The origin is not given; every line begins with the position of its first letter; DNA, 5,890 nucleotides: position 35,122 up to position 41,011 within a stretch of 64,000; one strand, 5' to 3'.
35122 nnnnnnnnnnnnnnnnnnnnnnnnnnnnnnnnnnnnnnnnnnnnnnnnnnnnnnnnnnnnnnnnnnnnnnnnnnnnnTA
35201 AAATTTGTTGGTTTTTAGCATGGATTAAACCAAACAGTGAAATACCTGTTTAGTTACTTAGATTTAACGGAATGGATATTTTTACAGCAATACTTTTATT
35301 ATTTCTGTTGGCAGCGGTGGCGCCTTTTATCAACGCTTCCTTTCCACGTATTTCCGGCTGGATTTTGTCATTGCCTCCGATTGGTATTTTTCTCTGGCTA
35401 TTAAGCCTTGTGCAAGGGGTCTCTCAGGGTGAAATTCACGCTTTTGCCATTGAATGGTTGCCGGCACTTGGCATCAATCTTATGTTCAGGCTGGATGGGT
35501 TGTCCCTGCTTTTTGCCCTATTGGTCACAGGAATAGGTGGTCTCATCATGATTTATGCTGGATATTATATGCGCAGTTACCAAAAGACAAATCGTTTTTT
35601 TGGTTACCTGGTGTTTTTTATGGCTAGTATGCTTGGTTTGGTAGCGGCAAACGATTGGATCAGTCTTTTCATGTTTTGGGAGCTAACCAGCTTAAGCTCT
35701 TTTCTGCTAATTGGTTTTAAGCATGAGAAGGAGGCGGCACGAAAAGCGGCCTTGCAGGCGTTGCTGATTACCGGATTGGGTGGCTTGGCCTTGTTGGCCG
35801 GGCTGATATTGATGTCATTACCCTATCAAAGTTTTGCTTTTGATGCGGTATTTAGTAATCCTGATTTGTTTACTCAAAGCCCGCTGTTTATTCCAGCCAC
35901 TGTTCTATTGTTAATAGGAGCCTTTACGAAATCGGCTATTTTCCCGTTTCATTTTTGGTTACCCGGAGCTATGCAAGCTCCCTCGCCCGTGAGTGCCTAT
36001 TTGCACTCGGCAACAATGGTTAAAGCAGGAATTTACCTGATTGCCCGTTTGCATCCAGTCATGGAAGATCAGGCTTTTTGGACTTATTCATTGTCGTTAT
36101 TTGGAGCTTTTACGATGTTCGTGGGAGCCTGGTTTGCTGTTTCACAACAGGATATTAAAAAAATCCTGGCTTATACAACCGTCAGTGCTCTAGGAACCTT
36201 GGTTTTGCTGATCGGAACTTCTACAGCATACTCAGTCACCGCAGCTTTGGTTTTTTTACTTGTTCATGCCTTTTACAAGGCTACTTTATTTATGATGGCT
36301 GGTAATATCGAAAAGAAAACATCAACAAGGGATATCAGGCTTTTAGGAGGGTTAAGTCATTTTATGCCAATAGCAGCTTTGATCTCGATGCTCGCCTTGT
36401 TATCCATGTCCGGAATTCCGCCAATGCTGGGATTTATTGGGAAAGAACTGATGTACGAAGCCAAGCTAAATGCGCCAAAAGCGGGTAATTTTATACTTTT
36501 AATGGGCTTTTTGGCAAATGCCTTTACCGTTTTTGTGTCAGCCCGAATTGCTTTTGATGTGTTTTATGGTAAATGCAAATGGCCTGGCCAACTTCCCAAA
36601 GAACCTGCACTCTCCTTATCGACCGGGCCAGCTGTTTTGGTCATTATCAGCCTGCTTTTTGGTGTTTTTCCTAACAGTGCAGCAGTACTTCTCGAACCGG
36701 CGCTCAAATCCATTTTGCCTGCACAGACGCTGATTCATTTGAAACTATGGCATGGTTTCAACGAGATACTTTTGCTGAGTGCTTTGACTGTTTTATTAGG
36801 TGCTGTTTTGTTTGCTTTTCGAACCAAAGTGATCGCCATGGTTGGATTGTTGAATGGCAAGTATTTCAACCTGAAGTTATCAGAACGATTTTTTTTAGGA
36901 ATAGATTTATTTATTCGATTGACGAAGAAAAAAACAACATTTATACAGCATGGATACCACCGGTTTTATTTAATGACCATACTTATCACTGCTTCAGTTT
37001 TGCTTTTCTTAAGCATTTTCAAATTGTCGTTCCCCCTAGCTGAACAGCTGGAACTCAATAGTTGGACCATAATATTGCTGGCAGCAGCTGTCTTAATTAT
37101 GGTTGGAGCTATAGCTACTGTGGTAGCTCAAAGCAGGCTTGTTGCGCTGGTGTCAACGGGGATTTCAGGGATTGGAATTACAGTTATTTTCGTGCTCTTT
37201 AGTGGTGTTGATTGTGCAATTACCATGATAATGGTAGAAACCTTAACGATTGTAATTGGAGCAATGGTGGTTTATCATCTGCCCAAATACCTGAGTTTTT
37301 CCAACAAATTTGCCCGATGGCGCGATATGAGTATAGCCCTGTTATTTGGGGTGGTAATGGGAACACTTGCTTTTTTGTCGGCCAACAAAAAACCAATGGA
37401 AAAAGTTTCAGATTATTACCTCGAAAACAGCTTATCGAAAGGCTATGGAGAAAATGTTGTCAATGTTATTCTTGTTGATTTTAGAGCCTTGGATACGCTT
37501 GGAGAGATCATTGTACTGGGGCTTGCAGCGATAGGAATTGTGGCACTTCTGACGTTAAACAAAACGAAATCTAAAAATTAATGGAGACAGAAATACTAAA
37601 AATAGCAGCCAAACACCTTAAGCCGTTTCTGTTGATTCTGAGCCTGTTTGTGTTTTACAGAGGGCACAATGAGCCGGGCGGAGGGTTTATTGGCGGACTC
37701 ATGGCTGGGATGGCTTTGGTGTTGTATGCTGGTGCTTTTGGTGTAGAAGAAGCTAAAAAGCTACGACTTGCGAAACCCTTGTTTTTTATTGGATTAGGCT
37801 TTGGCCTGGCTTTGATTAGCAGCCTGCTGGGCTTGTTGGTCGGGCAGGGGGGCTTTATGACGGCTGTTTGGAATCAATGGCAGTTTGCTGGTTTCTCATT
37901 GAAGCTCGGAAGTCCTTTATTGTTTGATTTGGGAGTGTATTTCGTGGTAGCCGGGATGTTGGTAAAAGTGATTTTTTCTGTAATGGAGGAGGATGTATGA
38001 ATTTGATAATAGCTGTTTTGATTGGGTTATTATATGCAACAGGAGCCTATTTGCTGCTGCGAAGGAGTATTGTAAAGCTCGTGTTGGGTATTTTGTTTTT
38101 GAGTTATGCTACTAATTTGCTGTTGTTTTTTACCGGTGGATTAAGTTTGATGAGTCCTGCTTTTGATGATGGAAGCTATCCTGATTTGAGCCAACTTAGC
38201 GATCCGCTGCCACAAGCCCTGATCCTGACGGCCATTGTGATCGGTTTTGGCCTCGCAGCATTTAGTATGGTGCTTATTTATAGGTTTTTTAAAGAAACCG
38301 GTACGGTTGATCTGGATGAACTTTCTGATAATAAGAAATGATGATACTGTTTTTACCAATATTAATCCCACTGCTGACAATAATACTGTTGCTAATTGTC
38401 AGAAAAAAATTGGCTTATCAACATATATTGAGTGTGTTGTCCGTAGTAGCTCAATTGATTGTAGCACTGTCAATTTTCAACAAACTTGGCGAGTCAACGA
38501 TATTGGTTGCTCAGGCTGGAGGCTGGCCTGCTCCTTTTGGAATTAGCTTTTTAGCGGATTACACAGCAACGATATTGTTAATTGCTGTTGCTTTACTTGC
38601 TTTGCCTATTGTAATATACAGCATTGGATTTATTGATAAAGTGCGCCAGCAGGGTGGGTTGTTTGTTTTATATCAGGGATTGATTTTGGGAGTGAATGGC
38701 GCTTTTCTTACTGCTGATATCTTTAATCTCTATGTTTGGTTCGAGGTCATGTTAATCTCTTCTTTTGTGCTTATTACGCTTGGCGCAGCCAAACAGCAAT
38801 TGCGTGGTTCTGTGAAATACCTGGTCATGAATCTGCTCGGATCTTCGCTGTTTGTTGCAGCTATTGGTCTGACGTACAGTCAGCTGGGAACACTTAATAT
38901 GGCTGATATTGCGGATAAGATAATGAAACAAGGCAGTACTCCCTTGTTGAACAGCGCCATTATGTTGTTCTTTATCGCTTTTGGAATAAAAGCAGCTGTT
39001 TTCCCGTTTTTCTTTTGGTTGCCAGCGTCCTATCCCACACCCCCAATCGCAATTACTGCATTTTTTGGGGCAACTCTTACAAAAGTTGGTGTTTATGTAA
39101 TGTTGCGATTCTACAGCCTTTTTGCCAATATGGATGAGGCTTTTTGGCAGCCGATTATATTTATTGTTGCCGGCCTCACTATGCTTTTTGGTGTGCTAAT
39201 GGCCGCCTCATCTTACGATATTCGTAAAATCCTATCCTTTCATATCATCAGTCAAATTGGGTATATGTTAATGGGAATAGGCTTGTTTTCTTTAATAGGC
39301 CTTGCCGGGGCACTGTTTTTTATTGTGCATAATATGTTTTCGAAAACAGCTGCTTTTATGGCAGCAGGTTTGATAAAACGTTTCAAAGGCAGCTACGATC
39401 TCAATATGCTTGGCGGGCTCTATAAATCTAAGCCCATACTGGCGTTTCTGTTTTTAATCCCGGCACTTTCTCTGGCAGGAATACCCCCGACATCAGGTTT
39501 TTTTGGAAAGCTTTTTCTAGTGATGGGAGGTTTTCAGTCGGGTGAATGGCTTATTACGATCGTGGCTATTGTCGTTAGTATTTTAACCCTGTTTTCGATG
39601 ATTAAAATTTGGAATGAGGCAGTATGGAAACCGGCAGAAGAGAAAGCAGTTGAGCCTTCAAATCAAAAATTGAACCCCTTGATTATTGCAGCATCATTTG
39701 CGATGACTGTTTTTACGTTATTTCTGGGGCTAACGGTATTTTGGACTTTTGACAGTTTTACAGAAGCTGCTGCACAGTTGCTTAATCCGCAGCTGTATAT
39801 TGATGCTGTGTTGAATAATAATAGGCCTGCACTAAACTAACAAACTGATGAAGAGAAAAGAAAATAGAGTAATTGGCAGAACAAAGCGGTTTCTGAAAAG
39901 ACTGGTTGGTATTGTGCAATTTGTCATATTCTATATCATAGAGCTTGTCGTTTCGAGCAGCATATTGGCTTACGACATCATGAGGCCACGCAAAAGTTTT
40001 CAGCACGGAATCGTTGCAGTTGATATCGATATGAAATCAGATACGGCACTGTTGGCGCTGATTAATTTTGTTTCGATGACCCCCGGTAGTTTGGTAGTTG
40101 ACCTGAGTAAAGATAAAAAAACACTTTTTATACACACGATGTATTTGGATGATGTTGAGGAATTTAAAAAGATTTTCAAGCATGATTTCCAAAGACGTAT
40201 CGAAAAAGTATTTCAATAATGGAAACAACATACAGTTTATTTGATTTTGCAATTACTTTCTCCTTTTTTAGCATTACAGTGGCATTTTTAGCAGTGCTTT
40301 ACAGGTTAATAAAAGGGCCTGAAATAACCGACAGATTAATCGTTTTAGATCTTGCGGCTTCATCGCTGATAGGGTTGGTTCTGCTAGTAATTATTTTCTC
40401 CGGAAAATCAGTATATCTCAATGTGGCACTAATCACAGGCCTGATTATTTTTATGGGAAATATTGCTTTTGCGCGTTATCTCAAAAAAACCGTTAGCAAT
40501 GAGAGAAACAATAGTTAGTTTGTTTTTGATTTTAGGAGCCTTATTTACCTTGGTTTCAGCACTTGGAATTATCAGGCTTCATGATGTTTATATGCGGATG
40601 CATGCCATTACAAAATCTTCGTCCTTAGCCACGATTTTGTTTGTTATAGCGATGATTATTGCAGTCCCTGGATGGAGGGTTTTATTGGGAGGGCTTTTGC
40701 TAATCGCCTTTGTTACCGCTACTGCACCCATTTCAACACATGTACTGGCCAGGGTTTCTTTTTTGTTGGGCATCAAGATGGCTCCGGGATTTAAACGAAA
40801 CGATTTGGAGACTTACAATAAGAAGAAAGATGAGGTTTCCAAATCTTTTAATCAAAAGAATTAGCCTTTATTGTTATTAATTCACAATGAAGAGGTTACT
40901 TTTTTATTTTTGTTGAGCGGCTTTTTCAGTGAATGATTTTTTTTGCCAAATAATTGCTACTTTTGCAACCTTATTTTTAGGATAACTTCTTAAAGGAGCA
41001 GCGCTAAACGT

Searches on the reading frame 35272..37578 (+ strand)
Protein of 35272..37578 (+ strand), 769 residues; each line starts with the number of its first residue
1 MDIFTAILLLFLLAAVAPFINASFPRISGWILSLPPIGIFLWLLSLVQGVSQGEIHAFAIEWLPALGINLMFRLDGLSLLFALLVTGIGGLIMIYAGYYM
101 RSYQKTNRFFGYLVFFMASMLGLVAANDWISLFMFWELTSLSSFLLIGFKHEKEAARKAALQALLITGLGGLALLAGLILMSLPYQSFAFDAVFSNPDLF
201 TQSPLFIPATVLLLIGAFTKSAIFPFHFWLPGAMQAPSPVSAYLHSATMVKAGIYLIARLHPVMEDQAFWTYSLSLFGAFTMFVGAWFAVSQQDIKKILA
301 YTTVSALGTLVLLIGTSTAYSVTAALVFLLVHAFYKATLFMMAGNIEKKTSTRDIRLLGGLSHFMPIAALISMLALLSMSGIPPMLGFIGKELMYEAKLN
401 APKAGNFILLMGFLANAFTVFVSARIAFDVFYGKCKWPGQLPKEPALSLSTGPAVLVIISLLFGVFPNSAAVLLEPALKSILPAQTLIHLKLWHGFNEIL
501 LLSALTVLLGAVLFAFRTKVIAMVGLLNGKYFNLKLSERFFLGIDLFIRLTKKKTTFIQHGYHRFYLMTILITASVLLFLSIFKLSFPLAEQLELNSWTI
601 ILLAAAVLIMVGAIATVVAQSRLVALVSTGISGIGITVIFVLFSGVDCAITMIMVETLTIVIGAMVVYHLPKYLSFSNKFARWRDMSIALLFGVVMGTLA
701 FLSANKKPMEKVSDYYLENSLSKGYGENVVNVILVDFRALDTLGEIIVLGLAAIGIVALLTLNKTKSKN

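Call 71: search_protein_families(library=pfam, proteins=[window:35272-37578:+], max_evalue=0.00001)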
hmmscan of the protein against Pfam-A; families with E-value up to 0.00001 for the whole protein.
window:35272-37578:+ (769 aa): 4 families
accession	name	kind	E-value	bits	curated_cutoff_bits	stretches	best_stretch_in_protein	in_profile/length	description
PF00361.26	Proton_antipo_M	-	1.5e-67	228.3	21.5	1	126-401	1-278/294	NADH:quinone oxidoreductase/Mrp antiporter, TM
PF20501.3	MbhE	-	7.6e-23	80.9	27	1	682-761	3-82/98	MBH, subunit E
PF13244.11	MbhD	-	9.2e-13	48.6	27.2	1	607-672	1-67/67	MBH, subunit D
PF00662.26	Proton_antipo_N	-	1.3e-12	47.8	24.5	1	65-110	6-51/51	NADH-Ubiquinone oxidoreductase (complex I), chain 5 N-terminus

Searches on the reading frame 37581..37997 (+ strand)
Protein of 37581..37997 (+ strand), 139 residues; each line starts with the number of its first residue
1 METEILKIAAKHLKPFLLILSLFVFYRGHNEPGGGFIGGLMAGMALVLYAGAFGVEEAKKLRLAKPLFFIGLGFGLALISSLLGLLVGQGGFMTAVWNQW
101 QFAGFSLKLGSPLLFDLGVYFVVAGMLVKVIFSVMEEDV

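Call 60: search_protein_families(library=pfam, proteins=[window:37581-37997:+], max_evalue=0.00001)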
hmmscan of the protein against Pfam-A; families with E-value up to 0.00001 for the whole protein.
window:37581-37997:+ (139 aa): 1 family
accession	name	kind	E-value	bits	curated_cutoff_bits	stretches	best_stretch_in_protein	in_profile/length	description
PF04039.18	MnhB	-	2.2e-30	105.9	22.5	1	5-128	1-126/127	Domain related to MnhB subunit of Na+/H+ antiporter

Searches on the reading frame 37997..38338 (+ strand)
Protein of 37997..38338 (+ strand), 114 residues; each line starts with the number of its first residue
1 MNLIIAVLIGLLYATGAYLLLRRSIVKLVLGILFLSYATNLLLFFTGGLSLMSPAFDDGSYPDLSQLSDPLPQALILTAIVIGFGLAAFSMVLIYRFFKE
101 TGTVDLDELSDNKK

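Call 60: search_protein_families(library=pfam, proteins=[window:37997-38338:+], max_evalue=0.00001)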
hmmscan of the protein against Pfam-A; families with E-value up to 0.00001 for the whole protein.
window:37997-38338:+ (114 aa): 1 family
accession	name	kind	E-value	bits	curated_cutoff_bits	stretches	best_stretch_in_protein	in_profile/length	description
PF00420.29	Oxidored_q2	-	8.3e-22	77.2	26.1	1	5-110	2-91/95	NADH-ubiquinone/plastoquinone oxidoreductase chain 4L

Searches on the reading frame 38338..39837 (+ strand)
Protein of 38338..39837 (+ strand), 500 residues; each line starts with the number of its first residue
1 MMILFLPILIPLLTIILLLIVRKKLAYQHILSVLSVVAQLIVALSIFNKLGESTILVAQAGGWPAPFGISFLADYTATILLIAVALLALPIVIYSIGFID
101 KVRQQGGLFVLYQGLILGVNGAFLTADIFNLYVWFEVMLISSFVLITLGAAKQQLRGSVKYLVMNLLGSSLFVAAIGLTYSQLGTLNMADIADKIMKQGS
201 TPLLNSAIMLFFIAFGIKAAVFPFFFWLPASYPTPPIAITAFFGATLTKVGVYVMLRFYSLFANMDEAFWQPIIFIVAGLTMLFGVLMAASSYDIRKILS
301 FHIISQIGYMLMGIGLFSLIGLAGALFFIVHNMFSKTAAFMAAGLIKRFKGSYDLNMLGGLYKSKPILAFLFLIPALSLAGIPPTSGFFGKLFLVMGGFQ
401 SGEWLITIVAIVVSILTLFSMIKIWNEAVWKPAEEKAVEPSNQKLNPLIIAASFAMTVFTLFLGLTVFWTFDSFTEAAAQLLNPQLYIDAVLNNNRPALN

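Call 60: search_protein_families(library=pfam, proteins=[window:38338-39837:+], max_evalue=0.00001)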
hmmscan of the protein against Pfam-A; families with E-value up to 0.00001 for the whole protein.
window:38338-39837:+ (500 aa): 1 family
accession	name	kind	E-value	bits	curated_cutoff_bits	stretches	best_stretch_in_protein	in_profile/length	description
PF00361.26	Proton_antipo_M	-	9.4e-56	189.6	21.5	1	127-417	3-294/294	NADH:quinone oxidoreductase/Mrp antiporter, TM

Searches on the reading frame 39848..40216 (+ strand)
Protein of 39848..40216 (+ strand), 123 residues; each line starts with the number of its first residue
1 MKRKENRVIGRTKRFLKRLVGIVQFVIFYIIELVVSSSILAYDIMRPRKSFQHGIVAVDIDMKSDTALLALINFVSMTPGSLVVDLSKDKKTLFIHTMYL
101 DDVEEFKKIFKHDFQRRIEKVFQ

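Call 60: search_protein_families(library=pfam, proteins=[window:39848-40216:+], max_evalue=0.00001)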
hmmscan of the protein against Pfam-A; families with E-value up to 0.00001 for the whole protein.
window:39848-40216:+ (123 aa): 1 family
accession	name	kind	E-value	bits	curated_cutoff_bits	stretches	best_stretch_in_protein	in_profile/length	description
PF01899.21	MNHE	-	2.4e-26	92.7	27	1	15-121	39-145/145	Na+/H+ ion antiporter subunit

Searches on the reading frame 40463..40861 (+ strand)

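Call 71: search_protein_families(library=pfam, proteins=[window:40463-40861:+], max_evalue=0.00001)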
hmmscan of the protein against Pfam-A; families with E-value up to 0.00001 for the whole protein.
window:40463-40861:+ (133 aa): 1 family
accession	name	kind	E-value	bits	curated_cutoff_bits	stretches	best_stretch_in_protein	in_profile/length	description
PF03334.19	PhaG_MnhG_YufB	-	1.5e-20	73.7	23.4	1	21-99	1-79/80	Na+/H+ antiporter subunit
